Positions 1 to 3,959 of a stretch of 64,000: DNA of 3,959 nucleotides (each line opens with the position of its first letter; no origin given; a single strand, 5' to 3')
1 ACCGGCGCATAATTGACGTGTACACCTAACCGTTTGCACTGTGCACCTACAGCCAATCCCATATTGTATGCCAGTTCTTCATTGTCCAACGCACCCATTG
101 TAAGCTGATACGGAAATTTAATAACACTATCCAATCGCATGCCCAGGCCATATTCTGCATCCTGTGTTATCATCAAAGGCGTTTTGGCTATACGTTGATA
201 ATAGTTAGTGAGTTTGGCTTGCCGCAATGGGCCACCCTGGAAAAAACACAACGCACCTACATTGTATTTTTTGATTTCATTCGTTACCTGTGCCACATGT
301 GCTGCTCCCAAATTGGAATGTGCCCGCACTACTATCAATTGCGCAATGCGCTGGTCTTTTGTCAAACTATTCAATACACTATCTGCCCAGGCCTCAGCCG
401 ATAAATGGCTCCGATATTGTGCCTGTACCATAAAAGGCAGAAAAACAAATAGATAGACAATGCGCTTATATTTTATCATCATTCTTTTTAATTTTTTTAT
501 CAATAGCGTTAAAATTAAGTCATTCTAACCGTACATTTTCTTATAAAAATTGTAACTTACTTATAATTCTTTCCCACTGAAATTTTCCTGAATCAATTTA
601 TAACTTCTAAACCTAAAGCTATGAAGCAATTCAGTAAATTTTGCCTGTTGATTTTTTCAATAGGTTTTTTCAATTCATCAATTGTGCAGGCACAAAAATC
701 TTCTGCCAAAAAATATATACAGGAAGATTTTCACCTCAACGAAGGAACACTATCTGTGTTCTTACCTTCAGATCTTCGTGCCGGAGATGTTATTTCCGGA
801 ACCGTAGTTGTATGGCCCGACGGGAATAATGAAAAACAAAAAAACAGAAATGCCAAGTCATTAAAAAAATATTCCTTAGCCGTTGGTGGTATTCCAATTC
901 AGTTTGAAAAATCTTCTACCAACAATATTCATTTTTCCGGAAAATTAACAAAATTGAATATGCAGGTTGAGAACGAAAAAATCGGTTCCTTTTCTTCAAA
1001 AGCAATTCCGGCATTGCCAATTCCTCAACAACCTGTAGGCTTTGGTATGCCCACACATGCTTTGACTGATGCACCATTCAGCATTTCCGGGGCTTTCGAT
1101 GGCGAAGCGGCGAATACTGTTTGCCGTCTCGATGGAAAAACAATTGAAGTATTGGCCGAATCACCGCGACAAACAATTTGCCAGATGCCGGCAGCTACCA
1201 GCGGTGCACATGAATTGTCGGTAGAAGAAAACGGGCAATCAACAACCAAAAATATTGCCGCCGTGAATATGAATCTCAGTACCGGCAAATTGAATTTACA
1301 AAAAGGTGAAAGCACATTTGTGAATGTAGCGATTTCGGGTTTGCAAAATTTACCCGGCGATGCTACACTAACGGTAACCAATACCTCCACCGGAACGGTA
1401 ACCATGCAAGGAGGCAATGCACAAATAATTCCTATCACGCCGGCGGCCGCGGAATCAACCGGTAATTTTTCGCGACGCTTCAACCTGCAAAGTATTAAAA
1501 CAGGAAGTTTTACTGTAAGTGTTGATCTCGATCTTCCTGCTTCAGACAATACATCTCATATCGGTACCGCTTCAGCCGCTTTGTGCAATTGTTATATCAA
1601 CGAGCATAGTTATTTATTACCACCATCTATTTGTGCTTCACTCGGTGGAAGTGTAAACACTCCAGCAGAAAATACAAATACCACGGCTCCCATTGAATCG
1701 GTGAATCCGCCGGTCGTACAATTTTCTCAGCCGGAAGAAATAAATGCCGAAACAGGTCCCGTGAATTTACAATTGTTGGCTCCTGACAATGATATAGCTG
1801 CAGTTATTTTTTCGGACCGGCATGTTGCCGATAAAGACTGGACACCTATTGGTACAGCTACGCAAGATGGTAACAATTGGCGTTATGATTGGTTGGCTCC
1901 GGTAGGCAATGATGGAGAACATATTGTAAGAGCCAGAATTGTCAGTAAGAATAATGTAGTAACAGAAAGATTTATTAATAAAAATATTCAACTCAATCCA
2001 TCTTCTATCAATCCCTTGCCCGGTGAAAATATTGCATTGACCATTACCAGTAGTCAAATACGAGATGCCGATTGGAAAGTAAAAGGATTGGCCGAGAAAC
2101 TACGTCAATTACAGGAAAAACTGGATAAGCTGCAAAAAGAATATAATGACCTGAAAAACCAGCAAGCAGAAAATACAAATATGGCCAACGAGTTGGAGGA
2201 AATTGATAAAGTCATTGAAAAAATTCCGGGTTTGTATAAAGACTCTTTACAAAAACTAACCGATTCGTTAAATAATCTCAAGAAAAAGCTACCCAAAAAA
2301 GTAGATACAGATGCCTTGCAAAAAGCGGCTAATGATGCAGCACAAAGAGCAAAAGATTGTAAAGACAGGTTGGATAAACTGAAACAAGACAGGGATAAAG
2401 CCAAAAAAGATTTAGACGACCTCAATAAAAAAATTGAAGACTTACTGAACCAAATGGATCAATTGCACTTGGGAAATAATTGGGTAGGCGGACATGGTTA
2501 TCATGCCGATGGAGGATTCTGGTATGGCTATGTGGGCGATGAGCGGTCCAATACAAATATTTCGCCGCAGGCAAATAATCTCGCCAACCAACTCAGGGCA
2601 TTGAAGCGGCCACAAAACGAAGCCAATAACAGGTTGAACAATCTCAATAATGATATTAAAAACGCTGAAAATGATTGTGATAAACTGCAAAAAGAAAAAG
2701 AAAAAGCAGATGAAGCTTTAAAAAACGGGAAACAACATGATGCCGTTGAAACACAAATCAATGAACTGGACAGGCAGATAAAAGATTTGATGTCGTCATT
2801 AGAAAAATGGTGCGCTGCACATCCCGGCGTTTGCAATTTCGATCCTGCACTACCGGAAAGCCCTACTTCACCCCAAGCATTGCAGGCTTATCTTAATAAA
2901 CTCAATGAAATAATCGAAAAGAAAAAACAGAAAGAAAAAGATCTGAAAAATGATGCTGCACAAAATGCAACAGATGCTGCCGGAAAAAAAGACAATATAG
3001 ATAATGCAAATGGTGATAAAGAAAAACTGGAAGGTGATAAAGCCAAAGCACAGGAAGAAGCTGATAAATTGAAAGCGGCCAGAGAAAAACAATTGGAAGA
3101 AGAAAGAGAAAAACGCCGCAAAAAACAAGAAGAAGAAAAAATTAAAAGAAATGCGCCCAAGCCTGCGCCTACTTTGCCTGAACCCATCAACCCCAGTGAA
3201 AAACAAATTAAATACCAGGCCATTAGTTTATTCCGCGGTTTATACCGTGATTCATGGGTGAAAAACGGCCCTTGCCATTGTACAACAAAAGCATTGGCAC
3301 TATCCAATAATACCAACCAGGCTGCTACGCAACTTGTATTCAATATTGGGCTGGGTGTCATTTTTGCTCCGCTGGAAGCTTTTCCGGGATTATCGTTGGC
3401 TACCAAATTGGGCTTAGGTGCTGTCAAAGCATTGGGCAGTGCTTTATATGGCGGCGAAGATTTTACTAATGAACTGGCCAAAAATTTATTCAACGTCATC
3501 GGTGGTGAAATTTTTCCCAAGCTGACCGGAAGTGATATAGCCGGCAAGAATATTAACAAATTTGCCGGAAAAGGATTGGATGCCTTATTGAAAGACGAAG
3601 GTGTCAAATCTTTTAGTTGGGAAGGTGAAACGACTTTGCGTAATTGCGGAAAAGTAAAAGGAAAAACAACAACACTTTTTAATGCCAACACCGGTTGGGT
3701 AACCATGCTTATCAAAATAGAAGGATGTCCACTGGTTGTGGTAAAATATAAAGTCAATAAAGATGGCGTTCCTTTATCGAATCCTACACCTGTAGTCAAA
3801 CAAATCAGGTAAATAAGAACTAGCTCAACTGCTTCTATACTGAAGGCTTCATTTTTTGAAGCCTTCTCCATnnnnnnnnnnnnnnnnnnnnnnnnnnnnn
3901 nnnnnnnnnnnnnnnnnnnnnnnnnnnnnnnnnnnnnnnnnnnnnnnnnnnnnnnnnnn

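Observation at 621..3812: Uncharacterised 1063-aa secreted Ig-domain / coiled-coil protein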

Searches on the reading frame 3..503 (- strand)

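Call 10: search_protein_families(library=pfam, proteins=[window:3-503:-], max_evalue=0.001)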
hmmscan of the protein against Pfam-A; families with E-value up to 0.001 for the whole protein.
window:3-503:- (167 aa): 1 family
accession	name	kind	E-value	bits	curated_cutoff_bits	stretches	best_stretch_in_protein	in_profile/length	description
PF00933.27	Glyco_hydro_3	-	1.1e-13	51.8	27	1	50-167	3-122/316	Glycosyl hydrolase family 3 N terminal domain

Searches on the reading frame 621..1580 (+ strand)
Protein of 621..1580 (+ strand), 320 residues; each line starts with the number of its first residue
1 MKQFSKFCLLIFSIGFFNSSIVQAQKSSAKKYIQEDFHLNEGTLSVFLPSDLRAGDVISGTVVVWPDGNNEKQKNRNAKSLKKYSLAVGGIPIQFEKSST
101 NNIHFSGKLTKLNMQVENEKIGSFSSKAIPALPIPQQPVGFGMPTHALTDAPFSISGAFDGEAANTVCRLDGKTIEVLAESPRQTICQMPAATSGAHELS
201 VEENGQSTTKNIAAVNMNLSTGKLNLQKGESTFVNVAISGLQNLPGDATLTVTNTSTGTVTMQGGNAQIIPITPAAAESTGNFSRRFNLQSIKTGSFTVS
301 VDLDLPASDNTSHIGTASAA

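Call 28: search_protein_families(library=pfam, proteins=[window:621-1580:+], max_evalue=10)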
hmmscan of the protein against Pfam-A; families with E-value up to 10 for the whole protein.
window:621-1580:+ (320 aa): 2 families
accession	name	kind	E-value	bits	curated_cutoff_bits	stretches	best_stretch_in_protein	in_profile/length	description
PF01833.30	TIG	-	2.9e-05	24.4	20.9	1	159-209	26-77/84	IPT/TIG domain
PF13750.12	Big_3_3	-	0.41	10.7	27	1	194-268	14-92/157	Bacterial Ig-like domain (group 3)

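Call 91: search_solved_structures(query=A3, max_evalue=1)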
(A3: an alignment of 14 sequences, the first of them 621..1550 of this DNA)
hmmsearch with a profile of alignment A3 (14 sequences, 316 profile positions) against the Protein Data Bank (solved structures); distinct sequences matched with E-value up to 1: 1.
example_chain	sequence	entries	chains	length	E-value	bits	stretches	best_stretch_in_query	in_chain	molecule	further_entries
9em9_A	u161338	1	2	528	0.66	12.2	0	26-97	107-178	Slr0869 protein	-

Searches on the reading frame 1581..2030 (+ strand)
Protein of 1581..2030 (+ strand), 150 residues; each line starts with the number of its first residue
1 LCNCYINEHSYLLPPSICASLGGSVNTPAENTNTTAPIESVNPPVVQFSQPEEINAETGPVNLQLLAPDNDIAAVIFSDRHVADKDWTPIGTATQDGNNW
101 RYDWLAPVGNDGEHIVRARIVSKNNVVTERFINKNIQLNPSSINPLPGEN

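Call 28: search_protein_families(library=pfam, proteins=[window:1581-2030:+], max_evalue=10)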
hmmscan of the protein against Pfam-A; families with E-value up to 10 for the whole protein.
window:1581-2030:+ (150 aa): 1 family
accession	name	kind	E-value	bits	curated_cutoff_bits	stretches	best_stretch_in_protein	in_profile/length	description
PF17957.7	Big_7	-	0.014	16.4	24.1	1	44-118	1-70/70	Bacterial Ig domain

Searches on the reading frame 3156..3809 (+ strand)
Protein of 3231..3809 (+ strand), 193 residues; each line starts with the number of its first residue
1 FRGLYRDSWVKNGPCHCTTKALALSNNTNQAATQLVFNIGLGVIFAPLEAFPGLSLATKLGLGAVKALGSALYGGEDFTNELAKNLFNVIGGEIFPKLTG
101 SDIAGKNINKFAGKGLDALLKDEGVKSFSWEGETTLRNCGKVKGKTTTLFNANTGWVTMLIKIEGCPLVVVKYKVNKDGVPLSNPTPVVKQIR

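Call 28: search_protein_families(library=pfam, proteins=[window:3231-3809:+], max_evalue=10)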
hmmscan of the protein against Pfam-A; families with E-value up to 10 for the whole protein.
window:3231-3809:+ (193 aa): 0 families

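Call 47: search_solved_structures(query=A2, max_evalue=10)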
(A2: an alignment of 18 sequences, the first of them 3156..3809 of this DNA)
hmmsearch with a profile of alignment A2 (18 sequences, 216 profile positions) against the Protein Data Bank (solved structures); distinct sequences matched with E-value up to 10: 1.
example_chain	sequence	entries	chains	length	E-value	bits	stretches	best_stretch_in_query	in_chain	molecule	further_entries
9eh1_S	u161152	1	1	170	0.56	13.2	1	107-178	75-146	Transcription elongation factor A protein 1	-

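Call 52: predict_structure(alignment_id=A2)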
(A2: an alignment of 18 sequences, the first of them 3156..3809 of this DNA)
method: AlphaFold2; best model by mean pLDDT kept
length: 218 residues; sequences in the alignment: 18
mean_pLDDT: 79.4   pTM: 0.79
mean pLDDT of the five models: 79.4, 76.4, 75.3, 70.4, 61.1
residues with pLDDT >= 90: 56; 70-90: 108; 50-70: 54; < 50: 0
segments of 3 or more residues with pLDDT < 50: none
pLDDT, mean of each block of 10 residues (from residue 1): 86 86 89 93 92 58 54 59 74 70 74 86 66 58 81 85 88 91 91 92 88 87
secondary structure, 60 per line:
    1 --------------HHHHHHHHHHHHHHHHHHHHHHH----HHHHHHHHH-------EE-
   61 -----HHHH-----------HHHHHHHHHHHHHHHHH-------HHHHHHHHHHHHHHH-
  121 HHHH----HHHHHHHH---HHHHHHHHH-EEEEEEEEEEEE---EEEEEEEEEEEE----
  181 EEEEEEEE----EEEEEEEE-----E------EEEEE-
elements in order: H15-37 H42-50 H66-69 H81-97 H105-119 H121-124 H129-136 H140-148 E150-161 E165-176 E181-188 E193-200 E213-217

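Call 54: fold_search(model_id=the predicted structure, library=pdb)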
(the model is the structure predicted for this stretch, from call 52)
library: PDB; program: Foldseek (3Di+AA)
matches with E <= 10: 248; with E <= 0.001: 0
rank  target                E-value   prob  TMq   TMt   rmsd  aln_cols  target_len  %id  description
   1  8ts6_A                5.5e-02  0.08  0.16  0.07  24.7       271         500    8  Cyanophage A-1(L) portal (released 2024-04-10)
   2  8yia_C                2.2e-01  0.10  0.12  0.19  15.2       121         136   12  The selenomethionine contained structure of SdnG (released 2025-10-22)
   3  8dgf_E                4.7e-01  0.03  0.14  0.08  20.7       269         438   10  Avs4 bound to phage PhiV-1 portal (released 2022-08-03)
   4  9gb3_A                6.3e-01  0.03  0.14  0.07  18.2       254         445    8  Extended phiCD508 portal (released 2025-03-26)
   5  6isk_A                7.0e-01  0.06  0.12  0.19  13.9        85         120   15  SnoaL-like cyclase XimE (released 2019-11-20)
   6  9gb5_k                9.4e-01  0.04  0.13  0.07  15.2       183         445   10  Contracted phiCD508 neck (released 2025-03-26)
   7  4dok_A                9.9e-01  0.06  0.17  0.17  14.9       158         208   13  Crystal structure of Arabidopsis thaliana chalcone-isomerase like protein At5g05270 (AtCHIL) (released 2012-05-09)
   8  6tjp_A                9.9e-01  0.02  0.14  0.07  21.4       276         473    9  Crystal structure of T7 bacteriophage portal protein, 13mer, closed valve - P212121 (released 2020-12-16)
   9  1rbp                  1.1e+00  0.09  0.16  0.19   8.0        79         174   18  CRYSTALLOGRAPHIC REFINEMENT OF HUMAN SERUM RETINOL BINDING PROTEIN AT 2 ANGSTROMS RESOLUTION (released 1991-07-15)
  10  7fy1                  1.2e+00  0.07  0.16  0.24  15.1       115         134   14  Crystal Structure of apo human FABP9 (released 2023-06-14)
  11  2bng_C                1.3e+00  0.03  0.13  0.19  13.9       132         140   15  Structure of an M.tuberculosis LEH-like epoxide hydrolase (released 2005-08-03)
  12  1hbp                  1.4e+00  0.08  0.15  0.18   9.5        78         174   13  CRYSTAL STRUCTURE OF LIGANDED AND UNLIGANDED FORMS OF BOVINE PLASMA RETINOL-BINDING PROTEIN (released 1994-01-31)
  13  3owu_A                1.5e+00  0.04  0.12  0.18  14.8        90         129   11  Crystal Structure of Ketosteroid Isomerase D40N/C69S/C81S/C97S/F86C-CN from P. putida with Bound Equilenin (released 2011-09-21)
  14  7y1c_A                1.7e+00  0.02  0.16  0.09  19.5       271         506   11  CryoEM structure of Klebsiella phage Kp9 tail complex applied with C6 symmetry (released 2023-06-14)
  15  3nja_C                1.7e+00  0.02  0.12  0.19  16.3       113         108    9  The crystal structure of the PAS domain of a GGDEF family protein from Chromobacterium violaceum ATCC 12472. (released 2010-08-18)
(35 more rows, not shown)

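Call 59: fold_search(model_id=the predicted structure, library=viral)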
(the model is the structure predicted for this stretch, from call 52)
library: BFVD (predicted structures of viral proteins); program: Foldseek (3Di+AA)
matches with E <= 10: 552; with E <= 0.001: 0
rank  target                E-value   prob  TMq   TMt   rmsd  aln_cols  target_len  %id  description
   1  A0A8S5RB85            4.1e-02  0.93  0.24  0.56   6.2        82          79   16  Uncharacterized protein [virus sp. ctRTq15]
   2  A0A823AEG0            4.9e-02  0.16  0.18  0.10  17.0       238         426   11  (no name in the UniProt tables at hand)
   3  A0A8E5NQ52            9.2e-02  0.10  0.14  0.14  17.2       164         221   18  (no name in the UniProt tables at hand)
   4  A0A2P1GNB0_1          1.1e-01  0.13  0.20  0.05  19.4       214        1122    9  Replicase [Wenling dimarhabdovirus 8]
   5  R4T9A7                1.3e-01  0.69  0.19  0.36   4.4        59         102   17  Uncharacterized protein [Halogranum tailed virus 1]
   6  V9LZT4                1.4e-01  0.35  0.17  0.25   9.7        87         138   18  Uncharacterized protein [Vibrio phage VH7D]
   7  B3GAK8                1.6e-01  0.35  0.19  0.09   6.2        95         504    8  AMDV2_9 [uncultured virus]
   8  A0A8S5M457            1.7e-01  0.16  0.23  0.20  16.8       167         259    7  Uncharacterized protein [Siphoviridae sp. ctz7e2]
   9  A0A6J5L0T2            1.8e-01  0.06  0.13  0.10  16.7       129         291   12  NAT_SF domain containing protein [uncultured Caudovirales phage]
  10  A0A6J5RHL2            2.3e-01  0.09  0.13  0.12  10.5        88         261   15  Uncharacterized protein [uncultured Caudovirales phage]
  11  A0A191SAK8            2.4e-01  0.03  0.13  0.07  23.5       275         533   11  (no name in the UniProt tables at hand)
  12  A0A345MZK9            2.9e-01  0.03  0.14  0.08  20.4       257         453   11  (no name in the UniProt tables at hand)
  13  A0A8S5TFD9            3.3e-01  0.06  0.14  0.20  25.4       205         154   10  Uncharacterized protein [Siphoviridae sp. ct1yA16]
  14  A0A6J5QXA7            3.3e-01  0.04  0.13  0.07  20.0       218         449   10  Portal protein [uncultured Caudovirales phage]
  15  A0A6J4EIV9            3.7e-01  0.60  0.22  0.39   3.7        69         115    6  (no name in the UniProt tables at hand)
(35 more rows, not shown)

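Call 102: find_related_loci(query=A2, collection=viral_contigs, flank=5000)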
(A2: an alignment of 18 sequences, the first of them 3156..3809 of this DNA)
Query A2 (218 aa) in viral_contigs; peptide patterns used: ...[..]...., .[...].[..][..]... (x = any residue, [..] = any of these).
10 stretches matched a pattern, but none encodes a relative of the query by tblastn (E <= 1e-3).
